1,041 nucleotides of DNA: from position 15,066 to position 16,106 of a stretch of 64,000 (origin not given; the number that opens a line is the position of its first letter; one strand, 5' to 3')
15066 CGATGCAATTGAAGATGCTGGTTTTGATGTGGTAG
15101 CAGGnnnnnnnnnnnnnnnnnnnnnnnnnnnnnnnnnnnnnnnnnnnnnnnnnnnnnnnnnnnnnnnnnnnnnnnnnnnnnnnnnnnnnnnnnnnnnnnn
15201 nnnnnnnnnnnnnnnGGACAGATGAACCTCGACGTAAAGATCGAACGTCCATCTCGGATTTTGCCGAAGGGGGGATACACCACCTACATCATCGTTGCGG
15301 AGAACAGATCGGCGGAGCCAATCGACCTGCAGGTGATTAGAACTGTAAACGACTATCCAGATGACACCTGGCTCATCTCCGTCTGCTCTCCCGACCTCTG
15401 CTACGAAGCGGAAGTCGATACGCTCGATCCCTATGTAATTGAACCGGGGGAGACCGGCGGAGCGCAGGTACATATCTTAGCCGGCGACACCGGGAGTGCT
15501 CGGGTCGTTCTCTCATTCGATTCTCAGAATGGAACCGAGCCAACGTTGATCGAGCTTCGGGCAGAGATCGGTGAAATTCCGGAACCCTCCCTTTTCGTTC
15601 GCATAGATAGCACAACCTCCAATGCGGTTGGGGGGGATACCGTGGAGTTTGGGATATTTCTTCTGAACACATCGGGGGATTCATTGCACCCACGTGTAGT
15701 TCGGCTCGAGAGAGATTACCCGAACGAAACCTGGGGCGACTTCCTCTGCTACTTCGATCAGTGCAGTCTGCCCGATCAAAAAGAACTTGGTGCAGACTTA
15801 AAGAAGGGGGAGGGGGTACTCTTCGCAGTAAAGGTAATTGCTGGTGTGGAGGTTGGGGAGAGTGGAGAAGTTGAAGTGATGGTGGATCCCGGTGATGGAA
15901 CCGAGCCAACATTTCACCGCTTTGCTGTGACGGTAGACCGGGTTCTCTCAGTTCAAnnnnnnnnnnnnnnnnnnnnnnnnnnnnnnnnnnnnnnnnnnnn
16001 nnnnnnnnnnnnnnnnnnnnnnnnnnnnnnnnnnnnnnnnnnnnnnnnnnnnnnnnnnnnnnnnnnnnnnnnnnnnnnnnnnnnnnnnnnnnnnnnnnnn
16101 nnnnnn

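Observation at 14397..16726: T9SS-secreted protein translationally coupled to copZ inside a copper homeostasis operon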

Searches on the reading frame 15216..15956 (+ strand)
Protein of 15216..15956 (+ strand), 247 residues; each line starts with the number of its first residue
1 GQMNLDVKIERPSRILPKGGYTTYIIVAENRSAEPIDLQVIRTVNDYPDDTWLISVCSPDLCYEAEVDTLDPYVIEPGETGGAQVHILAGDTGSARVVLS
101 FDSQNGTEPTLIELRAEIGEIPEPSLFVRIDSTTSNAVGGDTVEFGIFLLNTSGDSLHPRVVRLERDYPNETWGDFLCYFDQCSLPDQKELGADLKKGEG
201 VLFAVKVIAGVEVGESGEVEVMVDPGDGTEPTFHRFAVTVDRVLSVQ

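Call 24: search_protein_representatives(alignment_id=A2)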
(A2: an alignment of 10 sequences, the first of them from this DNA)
Query: 10 sequences, 247 profile positions. Proteins with E-value up to 0.001 (for the whole library): 106; up to 1e-10: 36; up to 1e-30: 15. The best 106 are listed.
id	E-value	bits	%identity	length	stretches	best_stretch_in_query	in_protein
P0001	4.1e-127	439.0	-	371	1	1-247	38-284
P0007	4.3e-119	412.7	-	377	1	1-247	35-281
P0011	5.8e-103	359.9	-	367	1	1-246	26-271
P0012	2.2e-87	308.9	-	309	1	3-247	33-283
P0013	3.1e-82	292.0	-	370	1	1-246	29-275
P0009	1.1e-80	286.9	-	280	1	67-246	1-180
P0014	6.4e-66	238.6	-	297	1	5-246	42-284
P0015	2.4e-59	217.1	-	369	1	5-246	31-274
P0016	6.0e-41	156.8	-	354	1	8-240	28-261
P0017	1.1e-38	149.4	-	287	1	2-246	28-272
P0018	4.0e-38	147.5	-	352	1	5-242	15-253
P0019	9.2e-38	146.4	-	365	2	5-238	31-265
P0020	6.3e-36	140.3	-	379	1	2-245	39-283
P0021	4.4e-35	137.6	-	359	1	5-241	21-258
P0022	1.6e-34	135.8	-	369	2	1-239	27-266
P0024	1.9e-23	99.5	-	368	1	6-239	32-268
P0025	3.6e-22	95.3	-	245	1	1-121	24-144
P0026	3.7e-21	92.0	-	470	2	24-217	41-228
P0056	3.5e-08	49.5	-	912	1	4-108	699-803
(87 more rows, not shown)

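Call 25: predict_structure(alignment_id=A2)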
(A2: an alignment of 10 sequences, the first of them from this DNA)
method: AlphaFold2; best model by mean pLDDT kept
length: 247 residues; sequences in the alignment: 10
mean_pLDDT: 88.8   pTM: 0.54
mean pLDDT of the five models: 88.8, 88.5, 87.7, 87.6, 86.0
residues with pLDDT >= 90: 159; 70-90: 77; 50-70: 7; < 50: 4
segments of 3 or more residues with pLDDT < 50: 245-247
pLDDT, mean of each block of 10 residues (from residue 1): 76 90 92 89 89 86 76 90 92 93 86 91 84 90 95 92 94 93 89 94 95 94 91 94 55
secondary structure, 60 per line:
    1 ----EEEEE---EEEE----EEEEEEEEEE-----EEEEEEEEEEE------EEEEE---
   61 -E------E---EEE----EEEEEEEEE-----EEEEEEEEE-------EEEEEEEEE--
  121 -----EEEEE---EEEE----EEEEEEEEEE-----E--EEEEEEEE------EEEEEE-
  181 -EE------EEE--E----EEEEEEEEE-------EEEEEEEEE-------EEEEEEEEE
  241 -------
elements in order: E5-9 E13-16 E21-30 E36-46 E53-57 E73-75 E80-88 E94-102 E110-118 E126-130 E134-137 E142-151 E160-167 E174-179 E190-192 E200-208 E216-224 E232-240

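Call 29: find_related_loci(query=A2, collection=genome_contigs, flank=6000)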
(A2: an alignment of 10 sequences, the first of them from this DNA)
Query A2 (247 aa) in genome_contigs; peptide patterns used: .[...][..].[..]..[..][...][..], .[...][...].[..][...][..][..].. (x = any residue, [..] = any of these).
57 stretches matched a pattern; 2 encode a relative of the query (tblastn E <= 1e-3); 2 distinct loci.
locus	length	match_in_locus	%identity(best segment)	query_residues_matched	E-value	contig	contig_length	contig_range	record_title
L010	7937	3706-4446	87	1-247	4e-148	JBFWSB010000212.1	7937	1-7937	MAG: Candidatus Kapaibacterium sp. isolate CA_2019_TPBF_22 NODE_36483_length_7937_cov_3.356466_TPBF, whole genome shotgu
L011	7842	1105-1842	73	1-246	5e-126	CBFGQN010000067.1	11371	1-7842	MAG TPA_asm: uncultured Ignavibacteria bacterium isolate SRR15517647_binner12_Refined_3 genome assembly, contig: ERZ2732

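Call 30: find_encoding_contigs(protein=P0013, flank=6000, max_places=2)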
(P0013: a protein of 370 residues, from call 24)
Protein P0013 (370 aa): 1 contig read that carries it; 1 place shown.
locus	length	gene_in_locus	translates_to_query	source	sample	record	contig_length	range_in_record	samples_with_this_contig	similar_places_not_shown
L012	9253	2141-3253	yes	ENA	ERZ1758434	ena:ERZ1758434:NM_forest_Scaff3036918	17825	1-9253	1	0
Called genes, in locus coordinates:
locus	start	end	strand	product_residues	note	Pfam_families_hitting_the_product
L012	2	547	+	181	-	?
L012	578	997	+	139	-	PF11604:CusF_Ec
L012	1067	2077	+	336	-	PF13115:YtkA (faint)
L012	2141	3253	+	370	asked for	-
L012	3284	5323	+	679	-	PF13620:CarboxypepD_reg, PF24981:Beta-prop_ATRN-LZTR1 (faint), PF01344:Kelch_1 (faint), PF07646:Kelch_2 (faint), PF13964:Beta-prop_Calicin (faint), PF07250:Glyoxal_oxid_N (weak), PF09118:GO-like_E_set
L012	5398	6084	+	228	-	PF03713:DUF305, PF13628:DUF4142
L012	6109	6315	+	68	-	PF00403:HMA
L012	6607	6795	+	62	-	-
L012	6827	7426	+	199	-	PF18962:Por_Secre_tail (weak)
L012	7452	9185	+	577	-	PF07732:Cu-oxidase_3, PF00394:Cu-oxidase (faint), PF07731:Cu-oxidase_2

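Call 32: search_solved_structures(query=A2, max_evalue=10, show_alignments=3)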
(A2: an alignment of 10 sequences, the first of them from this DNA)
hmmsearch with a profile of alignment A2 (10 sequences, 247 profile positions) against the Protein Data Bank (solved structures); distinct sequences matched with E-value up to 10: 0.

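Call 33: find_encoding_contigs(protein=P0016, flank=6000, max_places=2)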
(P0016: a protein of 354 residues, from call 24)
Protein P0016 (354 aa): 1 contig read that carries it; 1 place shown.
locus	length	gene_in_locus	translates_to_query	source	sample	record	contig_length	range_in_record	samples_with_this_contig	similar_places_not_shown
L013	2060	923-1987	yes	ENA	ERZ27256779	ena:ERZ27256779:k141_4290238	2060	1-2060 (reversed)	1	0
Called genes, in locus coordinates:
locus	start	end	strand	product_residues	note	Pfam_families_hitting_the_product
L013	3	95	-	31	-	?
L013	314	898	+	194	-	PF04542:Sigma70_r2, PF08281:Sigma70_r4_2 (weak)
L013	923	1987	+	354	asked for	-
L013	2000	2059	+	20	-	?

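Call 34: find_encoding_contigs(protein=P0025, flank=6000, max_places=2)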
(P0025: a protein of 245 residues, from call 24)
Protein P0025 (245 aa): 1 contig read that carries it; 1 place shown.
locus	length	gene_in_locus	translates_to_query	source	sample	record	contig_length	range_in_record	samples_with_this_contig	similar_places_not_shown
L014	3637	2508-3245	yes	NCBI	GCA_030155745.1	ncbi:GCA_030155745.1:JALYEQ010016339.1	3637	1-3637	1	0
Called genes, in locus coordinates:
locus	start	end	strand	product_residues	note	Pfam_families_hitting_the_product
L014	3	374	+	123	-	?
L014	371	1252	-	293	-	PF00106:adh_short, PF08659:KR, PF13561:adh_short_C2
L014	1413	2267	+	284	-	-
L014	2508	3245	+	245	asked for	PF18962:Por_Secre_tail (weak)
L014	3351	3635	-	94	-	?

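Call 43: search_solved_structures(query=A4, max_evalue=10, show_alignments=3)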
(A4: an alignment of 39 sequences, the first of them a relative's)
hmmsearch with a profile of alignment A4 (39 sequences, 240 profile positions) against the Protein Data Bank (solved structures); distinct sequences matched with E-value up to 10: 27.
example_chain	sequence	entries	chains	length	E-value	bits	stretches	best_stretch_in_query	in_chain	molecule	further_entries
8glj_D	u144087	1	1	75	4.5e-09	39.2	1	161-237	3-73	Por secretion system C-terminal sorting domain-containing protein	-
8glk_D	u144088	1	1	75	2.8e-07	33.4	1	162-238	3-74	Endonuclease I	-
5uyt_A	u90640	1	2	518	5.1e-07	32.5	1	153-232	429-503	Ice-binding protein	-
9whd_A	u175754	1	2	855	4.5e-05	26.1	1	152-232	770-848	GH167 glycoside hydrolase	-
6za2_A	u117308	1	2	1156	5.2e-05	25.9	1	149-229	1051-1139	Por secretion system protein porU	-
7pzj_A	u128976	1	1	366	7.2e-05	25.5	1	153-234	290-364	Lipase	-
5jvk_A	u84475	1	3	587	0.00057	22.5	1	159-236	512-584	Uncharacterized protein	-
8qb1_A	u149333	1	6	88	0.00071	22.2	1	162-236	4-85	Mirolase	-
6kjk_A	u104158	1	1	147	0.0038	19.8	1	43-142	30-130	N-terminal domain of PorA (28-171)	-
5hfs_A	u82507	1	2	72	0.0038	19.8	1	180-238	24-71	Gingipain R2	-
7pq4_A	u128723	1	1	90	0.0066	19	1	180-238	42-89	Arginine-specific cysteine proteinase (Arg-gingipain)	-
5ag8_A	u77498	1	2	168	0.015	17.8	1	143-238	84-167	GINGIPAIN R2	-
8s80_A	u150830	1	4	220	0.016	17.8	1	180-237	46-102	S-layer protein sap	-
5ag9_A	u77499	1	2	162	0.018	17.6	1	151-238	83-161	Gingipain R2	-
3osv_A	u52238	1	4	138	0.025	17.2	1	172-225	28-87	Flagellar basal-body rod modification protein FlgD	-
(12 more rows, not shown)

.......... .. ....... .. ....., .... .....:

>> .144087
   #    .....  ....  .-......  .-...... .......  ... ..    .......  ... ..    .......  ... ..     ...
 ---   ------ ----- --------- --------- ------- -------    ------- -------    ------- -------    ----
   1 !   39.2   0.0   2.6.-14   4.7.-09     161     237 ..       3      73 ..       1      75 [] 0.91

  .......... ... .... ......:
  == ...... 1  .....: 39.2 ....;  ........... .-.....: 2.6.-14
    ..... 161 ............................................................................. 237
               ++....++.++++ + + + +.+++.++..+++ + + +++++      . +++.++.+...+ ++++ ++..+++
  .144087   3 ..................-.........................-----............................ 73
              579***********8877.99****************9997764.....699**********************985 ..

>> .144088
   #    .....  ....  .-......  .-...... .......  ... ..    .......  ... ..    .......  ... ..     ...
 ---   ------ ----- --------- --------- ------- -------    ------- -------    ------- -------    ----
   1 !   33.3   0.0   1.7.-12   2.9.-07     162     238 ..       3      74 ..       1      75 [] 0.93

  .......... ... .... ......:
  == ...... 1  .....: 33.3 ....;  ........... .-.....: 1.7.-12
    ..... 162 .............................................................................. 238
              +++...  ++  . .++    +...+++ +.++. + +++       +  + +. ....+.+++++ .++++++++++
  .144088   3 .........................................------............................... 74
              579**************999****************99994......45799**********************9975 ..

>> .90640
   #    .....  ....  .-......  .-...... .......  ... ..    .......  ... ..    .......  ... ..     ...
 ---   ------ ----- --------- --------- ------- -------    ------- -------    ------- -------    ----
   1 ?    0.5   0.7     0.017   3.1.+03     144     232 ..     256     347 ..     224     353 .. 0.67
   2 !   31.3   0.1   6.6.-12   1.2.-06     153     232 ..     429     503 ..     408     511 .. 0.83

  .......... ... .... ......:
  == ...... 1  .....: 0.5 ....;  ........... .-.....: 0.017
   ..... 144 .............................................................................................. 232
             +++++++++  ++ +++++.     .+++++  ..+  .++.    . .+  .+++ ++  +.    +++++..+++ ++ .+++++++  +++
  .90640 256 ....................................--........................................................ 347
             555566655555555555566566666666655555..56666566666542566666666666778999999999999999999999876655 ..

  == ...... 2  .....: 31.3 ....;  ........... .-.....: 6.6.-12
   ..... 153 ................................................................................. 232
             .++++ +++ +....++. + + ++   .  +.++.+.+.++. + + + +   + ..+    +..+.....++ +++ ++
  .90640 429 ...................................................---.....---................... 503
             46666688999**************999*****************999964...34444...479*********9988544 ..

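Call 44: fold_search(model_id=the predicted structure, library=pdb)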
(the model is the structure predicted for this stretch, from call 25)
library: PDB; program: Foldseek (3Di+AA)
matches with E <= 10: 1993; with E <= 0.001: 401
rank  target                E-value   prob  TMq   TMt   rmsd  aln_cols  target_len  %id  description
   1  9ijj_O                3.5e-09  1.00  0.32  0.07  15.3       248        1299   15  In situ structure of the central apparatus in mouse sperm axoneme. (released 2025-06-04)
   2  9ijj_P                4.0e-09  1.00  0.33  0.15  17.7       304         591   12  In situ structure of the central apparatus in mouse sperm axoneme. (released 2025-06-04)
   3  7sqc_F0               5.4e-09  1.00  0.30  0.25  13.2       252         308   10  Ciliary C1 central pair apparatus isolated from Chlamydomonas reinhardtii (released 2022-04-13)
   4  7sqc_2B               8.0e-09  1.00  0.31  0.12  15.4       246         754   15  Ciliary C1 central pair apparatus isolated from Chlamydomonas reinhardtii (released 2022-04-13)
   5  7sqc_F1               1.9e-08  1.00  0.30  0.17  12.9       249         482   10  Ciliary C1 central pair apparatus isolated from Chlamydomonas reinhardtii (released 2022-04-13)
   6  7sqc_2A               2.1e-08  1.00  0.32  0.12  14.4       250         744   12  Ciliary C1 central pair apparatus isolated from Chlamydomonas reinhardtii (released 2022-04-13)
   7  6bqm                  3.2e-08  1.00  0.34  0.20  18.0       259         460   14  Secreted serine protease VesC from Vibrio cholerae (released 2018-11-28)
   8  9ijj_4I               3.7e-08  1.00  0.33  0.04  15.4       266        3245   11  In situ structure of the central apparatus in mouse sperm axoneme. (released 2025-06-04)
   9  3f85                  9.4e-08  1.00  0.31  0.19  13.4       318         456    8  Structure of fusion complex of homo trimeric major pilin subunits CfaB of CFA/I fimbirae from ETEC E. coli (released 2009-08-11)
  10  6avu_A                1.1e-07  1.00  0.26  0.10  15.3       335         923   13  Human alpha-V beta-3 Integrin (open conformation) in complex with the therapeutic antibody LM609 (released 2017-11-01)
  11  9ijj_h                1.3e-07  1.00  0.35  0.07  14.2       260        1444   11  In situ structure of the central apparatus in mouse sperm axoneme. (released 2025-06-04)
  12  4mmx_A                1.6e-07  1.00  0.28  0.11  14.5       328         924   12  Integrin AlphaVBeta3 ectodomain bound to the tenth domain of Fibronectin (released 2014-03-26)
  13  8cmt_A                2.1e-07  1.00  0.33  0.15  11.3       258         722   11  Structure of the plasma coagulation Factor XIII A2B2 heterotetrameric complex. (released 2024-09-11)
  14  1qrk_A                2.4e-07  1.00  0.34  0.16  11.4       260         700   11  HUMAN FACTOR XIII WITH STRONTIUM BOUND IN THE ION SITE (released 1999-07-02)
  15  4mmz_A                2.8e-07  1.00  0.28  0.10  15.0       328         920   12  Integrin AlphaVBeta3 ectodomain bound to an antagonistic tenth domain of Fibronectin (released 2014-03-26)
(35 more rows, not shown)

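Call 49: find_encoding_contigs(protein=P0015, flank=7000, max_places=2)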
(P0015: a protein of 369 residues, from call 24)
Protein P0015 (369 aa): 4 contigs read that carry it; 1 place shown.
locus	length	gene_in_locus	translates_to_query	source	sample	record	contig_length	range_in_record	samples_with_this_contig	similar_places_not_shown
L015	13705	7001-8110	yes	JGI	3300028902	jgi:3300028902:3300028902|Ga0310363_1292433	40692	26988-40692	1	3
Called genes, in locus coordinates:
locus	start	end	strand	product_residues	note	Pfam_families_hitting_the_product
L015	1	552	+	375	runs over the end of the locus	PF01073:3Beta_HSD, PF01370:Epimerase, PF04321:RmlD_sub_bind, PF07993:NAD_binding_4 (faint), PF16363:GDP_Man_Dehyd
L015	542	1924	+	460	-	PF03779:SPW, PF07884:VKOR, PF03779:SPW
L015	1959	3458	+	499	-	PF07732:Cu-oxidase_3, PF00394:Cu-oxidase (weak), PF07731:Cu-oxidase_2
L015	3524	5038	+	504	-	PF00394:Cu-oxidase (faint), PF07732:Cu-oxidase_3, PF07731:Cu-oxidase_2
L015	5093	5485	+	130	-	PF00403:HMA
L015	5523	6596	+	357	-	PF02239:Cytochrom_D1 (faint), PF10282:Lactonase (faint), PF22494:choice_anch_I (faint), PF23414:Beta-prop_EML_2 (faint), PF25174:Beta-prop_THOC3 (weak), PF21783:YNCE, PF23381:Beta-prop_IFT122_1st (faint)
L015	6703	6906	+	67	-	PF00403:HMA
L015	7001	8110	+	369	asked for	PF18962:Por_Secre_tail (faint)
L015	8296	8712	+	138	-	PF13115:YtkA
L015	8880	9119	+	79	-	PF09851:SHOCT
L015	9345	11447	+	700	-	PF00122:E1-E2_ATPase, PF00702:Hydrolase, PF12710:HAD (weak)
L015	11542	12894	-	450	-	PF00249:Myb_DNA-binding (faint), PF13921:Myb_DNA-bind_6 (faint), PF08281:Sigma70_r4_2 (faint), PF07750:GcrA (faint), PF04760:IF2_N (faint)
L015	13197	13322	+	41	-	-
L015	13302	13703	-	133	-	?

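Call 50: find_encoding_contigs(protein=P0020, flank=7000, max_places=2)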
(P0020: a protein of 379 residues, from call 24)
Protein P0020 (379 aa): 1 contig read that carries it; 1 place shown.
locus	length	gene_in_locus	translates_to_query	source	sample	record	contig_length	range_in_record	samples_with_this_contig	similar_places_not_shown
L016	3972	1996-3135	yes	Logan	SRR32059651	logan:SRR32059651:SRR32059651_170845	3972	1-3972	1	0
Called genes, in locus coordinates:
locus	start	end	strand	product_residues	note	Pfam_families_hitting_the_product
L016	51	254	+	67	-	PF00403:HMA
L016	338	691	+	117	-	-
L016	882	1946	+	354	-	PF13115:YtkA (faint)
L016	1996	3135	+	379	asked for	PF18962:Por_Secre_tail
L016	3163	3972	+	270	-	?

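Call 51: find_encoding_contigs(protein=P0022, flank=7000, max_places=2)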
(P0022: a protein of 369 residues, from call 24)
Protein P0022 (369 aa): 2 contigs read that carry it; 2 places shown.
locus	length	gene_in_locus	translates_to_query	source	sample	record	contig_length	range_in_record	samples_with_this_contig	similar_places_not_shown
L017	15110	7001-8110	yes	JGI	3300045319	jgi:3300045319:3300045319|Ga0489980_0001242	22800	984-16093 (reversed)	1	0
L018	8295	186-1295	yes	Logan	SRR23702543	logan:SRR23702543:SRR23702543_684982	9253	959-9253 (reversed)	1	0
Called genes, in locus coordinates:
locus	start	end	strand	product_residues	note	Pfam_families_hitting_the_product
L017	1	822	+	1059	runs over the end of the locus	PF00873:ACR_tran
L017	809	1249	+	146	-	PF11604:CusF_Ec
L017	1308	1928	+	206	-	-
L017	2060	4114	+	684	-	PF00041:fn3 (faint), PF25788:Ig_Rha78A_N (faint)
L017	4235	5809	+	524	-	PF07732:Cu-oxidase_3, PF00394:Cu-oxidase (faint), PF07731:Cu-oxidase_2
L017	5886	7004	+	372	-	-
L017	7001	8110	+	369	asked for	PF18962:Por_Secre_tail (faint)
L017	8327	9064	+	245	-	PF03713:DUF305, PF13628:DUF4142 (faint), PF03713:DUF305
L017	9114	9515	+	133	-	PF00403:HMA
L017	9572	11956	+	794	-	PF09364:XFP_N, PF03894:XFP, PF09363:XFP_C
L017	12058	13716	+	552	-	PF07732:Cu-oxidase_3, PF07731:Cu-oxidase_2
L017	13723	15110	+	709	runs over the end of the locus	PF00122:E1-E2_ATPase, PF00702:Hydrolase, PF08282:Hydrolase_3 (faint)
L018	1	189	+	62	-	?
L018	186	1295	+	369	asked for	PF18962:Por_Secre_tail (faint)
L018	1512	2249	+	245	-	PF03713:DUF305, PF13628:DUF4142 (faint), PF03713:DUF305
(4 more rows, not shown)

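Call 57: list_cluster_members(proteins=[P0011, P0013, P0015, P0017, P0020, P0022, P0024, P0025, P0026, P0056])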
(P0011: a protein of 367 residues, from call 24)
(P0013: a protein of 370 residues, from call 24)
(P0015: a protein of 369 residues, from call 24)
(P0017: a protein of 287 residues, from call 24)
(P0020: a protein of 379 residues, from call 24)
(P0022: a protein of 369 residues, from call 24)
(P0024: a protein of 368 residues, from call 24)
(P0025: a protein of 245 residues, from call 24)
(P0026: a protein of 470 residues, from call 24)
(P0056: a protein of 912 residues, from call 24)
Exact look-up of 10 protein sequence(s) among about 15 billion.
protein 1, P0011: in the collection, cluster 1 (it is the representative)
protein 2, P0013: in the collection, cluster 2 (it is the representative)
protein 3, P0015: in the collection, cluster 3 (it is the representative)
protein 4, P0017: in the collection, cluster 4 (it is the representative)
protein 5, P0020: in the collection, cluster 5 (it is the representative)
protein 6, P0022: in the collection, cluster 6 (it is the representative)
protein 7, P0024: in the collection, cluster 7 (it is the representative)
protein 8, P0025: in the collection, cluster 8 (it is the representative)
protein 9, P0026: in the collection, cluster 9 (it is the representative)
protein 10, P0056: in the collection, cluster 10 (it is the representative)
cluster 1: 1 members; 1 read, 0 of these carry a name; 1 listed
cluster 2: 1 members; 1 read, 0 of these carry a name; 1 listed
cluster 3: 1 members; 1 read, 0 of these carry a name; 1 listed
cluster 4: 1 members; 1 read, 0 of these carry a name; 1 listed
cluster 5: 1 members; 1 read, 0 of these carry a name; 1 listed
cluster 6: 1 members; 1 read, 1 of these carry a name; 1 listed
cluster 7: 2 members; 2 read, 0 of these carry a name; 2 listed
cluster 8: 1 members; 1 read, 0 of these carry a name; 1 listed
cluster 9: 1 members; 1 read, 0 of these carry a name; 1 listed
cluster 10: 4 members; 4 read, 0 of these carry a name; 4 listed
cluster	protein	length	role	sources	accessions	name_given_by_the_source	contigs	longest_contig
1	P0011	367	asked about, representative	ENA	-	-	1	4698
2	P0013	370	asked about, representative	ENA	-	-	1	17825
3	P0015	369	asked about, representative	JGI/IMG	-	-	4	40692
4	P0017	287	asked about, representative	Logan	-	-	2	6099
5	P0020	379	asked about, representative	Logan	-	-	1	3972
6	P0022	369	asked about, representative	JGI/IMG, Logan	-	hypothetical protein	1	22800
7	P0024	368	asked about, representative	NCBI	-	-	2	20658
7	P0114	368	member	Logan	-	-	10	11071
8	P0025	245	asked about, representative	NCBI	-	-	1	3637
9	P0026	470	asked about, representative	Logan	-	-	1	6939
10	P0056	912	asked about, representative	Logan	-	-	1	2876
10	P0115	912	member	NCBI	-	-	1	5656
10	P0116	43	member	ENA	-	-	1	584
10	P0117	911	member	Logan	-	-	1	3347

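Call 67: find_related_loci(query=A7, collection=metagenome_contigs, flank=8000)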
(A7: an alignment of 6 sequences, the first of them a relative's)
Query A7 (369 aa) in metagenome_contigs; peptide patterns used: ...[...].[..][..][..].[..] (x = any residue, [..] = any of these).
6 stretches matched a pattern; 2 encode a relative of the query (tblastn E <= 1e-3); 2 distinct loci.
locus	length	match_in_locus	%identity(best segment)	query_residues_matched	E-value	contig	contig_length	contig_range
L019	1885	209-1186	39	33-366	2e-68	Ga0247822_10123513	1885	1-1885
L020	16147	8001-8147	27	242-301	4e-4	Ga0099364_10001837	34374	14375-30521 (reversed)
